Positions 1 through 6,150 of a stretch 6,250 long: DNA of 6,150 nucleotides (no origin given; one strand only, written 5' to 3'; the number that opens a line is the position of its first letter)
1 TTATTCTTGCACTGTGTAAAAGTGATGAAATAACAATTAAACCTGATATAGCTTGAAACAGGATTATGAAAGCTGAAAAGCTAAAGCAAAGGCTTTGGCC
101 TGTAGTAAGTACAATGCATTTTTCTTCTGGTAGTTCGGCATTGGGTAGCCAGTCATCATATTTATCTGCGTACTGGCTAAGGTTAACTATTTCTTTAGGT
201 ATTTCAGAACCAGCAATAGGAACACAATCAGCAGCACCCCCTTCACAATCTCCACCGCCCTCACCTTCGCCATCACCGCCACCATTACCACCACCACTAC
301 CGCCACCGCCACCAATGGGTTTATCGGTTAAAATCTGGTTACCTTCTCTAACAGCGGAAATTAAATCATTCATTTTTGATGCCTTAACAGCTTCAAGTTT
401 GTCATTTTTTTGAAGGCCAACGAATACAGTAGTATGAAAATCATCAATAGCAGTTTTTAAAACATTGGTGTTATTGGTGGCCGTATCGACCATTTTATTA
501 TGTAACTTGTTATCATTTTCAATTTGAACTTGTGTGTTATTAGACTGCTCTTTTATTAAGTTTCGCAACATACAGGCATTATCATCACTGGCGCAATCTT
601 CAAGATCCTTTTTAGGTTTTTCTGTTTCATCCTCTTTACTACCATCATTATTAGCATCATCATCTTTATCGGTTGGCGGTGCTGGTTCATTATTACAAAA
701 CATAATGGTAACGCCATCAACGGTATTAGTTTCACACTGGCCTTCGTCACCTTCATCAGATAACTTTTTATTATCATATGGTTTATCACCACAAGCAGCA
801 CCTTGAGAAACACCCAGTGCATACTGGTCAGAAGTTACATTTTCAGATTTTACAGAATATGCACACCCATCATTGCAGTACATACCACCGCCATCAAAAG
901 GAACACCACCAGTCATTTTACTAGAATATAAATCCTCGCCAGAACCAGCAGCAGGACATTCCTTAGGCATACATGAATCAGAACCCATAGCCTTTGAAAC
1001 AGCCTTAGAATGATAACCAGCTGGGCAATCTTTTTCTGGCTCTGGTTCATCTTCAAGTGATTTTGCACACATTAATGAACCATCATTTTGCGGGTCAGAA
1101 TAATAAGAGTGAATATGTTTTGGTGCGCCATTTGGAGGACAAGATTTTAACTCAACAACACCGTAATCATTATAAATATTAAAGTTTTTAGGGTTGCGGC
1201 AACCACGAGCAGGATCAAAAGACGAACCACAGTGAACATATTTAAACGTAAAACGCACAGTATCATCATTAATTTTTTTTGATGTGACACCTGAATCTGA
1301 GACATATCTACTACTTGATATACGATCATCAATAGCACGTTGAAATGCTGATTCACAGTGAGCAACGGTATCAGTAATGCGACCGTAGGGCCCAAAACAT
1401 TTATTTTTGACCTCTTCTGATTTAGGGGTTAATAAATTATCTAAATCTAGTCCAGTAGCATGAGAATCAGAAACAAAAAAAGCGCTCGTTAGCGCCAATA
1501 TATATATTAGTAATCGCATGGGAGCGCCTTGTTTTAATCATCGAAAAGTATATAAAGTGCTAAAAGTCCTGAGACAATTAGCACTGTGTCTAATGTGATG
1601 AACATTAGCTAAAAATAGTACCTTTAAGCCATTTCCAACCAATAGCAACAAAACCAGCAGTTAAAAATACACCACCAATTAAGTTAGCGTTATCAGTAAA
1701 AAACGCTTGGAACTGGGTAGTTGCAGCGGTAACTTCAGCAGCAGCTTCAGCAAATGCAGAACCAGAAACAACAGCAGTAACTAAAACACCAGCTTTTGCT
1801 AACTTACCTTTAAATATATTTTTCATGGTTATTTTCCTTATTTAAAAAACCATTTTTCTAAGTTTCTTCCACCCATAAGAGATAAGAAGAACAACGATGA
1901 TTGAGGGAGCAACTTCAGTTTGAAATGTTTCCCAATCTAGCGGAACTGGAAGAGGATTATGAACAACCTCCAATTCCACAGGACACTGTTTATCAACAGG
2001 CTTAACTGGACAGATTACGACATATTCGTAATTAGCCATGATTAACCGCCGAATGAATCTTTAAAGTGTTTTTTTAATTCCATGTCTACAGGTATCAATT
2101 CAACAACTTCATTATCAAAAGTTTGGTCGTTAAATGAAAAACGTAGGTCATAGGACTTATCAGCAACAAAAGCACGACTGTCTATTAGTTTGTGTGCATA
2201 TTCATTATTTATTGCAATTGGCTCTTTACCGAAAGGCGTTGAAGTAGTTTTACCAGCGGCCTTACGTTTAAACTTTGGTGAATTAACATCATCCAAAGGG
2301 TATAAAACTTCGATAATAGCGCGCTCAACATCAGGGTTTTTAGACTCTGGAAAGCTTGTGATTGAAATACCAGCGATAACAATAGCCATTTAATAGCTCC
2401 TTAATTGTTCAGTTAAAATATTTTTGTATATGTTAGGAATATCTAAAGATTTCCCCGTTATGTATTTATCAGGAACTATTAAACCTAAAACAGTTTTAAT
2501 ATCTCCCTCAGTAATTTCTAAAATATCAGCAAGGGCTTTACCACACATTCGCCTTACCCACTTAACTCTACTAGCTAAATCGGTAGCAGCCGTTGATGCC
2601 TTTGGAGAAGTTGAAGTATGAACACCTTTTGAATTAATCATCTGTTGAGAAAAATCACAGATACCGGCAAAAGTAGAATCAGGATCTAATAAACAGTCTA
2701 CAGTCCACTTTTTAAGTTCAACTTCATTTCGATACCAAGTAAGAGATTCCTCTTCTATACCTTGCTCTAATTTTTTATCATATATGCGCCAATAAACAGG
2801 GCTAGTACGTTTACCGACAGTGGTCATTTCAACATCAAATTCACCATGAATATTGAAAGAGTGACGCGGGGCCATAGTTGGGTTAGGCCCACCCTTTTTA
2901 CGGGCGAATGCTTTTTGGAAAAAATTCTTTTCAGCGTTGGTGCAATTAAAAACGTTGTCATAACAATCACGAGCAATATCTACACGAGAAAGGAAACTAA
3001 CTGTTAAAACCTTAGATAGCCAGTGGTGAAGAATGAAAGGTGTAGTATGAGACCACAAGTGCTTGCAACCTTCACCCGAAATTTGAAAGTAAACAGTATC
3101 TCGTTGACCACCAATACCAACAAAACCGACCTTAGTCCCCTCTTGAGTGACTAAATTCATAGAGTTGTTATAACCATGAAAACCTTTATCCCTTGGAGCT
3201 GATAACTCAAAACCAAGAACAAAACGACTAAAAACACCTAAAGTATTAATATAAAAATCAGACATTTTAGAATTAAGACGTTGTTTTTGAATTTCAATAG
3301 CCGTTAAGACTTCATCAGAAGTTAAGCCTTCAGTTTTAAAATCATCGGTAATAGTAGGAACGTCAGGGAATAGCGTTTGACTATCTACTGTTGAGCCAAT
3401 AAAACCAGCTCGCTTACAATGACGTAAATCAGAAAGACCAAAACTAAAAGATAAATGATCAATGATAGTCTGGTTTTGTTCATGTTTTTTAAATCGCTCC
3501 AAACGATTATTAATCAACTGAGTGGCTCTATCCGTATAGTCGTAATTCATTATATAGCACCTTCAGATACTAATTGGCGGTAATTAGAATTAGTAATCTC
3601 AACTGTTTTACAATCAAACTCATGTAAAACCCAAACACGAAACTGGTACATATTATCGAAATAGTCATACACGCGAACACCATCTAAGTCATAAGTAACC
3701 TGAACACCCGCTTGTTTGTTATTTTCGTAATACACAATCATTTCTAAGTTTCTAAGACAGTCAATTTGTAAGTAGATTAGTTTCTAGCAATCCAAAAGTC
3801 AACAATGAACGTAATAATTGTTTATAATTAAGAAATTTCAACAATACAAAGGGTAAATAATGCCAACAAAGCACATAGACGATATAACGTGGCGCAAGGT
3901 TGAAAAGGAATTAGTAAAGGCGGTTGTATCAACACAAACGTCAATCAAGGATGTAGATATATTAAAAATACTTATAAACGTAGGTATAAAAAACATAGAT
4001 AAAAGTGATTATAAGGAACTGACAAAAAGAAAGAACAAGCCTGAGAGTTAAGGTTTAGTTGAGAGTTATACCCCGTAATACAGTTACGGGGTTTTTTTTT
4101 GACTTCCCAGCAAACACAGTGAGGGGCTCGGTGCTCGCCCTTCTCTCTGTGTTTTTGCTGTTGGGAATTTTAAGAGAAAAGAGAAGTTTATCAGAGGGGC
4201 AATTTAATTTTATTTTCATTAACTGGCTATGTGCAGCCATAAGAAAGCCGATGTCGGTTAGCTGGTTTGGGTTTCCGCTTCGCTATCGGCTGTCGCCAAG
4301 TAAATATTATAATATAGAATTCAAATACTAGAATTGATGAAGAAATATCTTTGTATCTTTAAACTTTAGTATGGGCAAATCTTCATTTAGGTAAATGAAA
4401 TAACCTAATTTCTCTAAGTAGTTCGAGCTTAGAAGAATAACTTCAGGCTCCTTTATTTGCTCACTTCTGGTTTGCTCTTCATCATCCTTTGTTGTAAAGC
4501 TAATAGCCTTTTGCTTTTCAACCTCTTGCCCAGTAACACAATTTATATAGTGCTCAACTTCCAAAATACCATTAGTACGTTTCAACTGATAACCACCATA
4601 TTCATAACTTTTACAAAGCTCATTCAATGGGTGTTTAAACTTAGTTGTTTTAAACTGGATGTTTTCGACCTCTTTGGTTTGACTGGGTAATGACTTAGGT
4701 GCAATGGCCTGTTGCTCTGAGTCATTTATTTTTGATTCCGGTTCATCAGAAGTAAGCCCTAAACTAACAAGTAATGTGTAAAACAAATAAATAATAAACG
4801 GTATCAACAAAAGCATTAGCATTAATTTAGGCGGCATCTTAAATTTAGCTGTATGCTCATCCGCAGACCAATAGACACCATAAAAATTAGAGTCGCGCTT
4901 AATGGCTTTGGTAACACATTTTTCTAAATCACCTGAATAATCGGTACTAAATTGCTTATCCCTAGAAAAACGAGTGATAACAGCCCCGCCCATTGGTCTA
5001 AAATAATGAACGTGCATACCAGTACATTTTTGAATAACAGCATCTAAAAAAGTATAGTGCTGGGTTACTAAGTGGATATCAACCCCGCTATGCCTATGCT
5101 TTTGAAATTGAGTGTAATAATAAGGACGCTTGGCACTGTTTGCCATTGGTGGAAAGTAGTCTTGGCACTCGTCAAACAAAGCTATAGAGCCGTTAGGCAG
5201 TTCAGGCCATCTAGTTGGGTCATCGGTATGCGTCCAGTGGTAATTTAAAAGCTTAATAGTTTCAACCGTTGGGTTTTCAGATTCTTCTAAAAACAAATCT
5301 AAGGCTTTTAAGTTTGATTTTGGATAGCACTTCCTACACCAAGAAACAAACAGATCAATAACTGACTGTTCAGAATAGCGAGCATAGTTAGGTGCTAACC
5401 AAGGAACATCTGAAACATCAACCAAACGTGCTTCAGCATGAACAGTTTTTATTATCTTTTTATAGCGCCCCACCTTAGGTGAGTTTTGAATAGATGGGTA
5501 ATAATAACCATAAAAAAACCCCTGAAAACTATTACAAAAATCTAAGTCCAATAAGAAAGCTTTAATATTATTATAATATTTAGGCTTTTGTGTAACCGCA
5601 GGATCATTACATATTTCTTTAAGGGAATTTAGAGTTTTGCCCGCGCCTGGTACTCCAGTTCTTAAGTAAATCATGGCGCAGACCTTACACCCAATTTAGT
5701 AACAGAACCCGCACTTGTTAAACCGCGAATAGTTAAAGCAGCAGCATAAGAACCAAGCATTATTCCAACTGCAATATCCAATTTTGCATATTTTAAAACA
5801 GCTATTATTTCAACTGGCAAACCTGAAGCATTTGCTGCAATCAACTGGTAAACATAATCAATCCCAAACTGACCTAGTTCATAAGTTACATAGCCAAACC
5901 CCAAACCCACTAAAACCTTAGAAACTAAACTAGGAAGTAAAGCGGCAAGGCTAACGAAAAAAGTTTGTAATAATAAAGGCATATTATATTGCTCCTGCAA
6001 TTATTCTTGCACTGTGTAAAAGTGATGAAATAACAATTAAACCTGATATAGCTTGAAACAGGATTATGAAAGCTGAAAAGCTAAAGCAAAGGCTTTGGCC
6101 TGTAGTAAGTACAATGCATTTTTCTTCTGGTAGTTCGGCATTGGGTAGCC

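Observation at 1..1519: The largest gene in the window is missing from the ORF track: a junction-spanning 511-aa pIII-like adsorption protein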

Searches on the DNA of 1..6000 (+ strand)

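Call 5: search_dna_similar(query=window:1-6000:+, collection=phages, mode=near)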
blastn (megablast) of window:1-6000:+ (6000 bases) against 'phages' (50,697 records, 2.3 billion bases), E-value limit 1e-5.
No match.
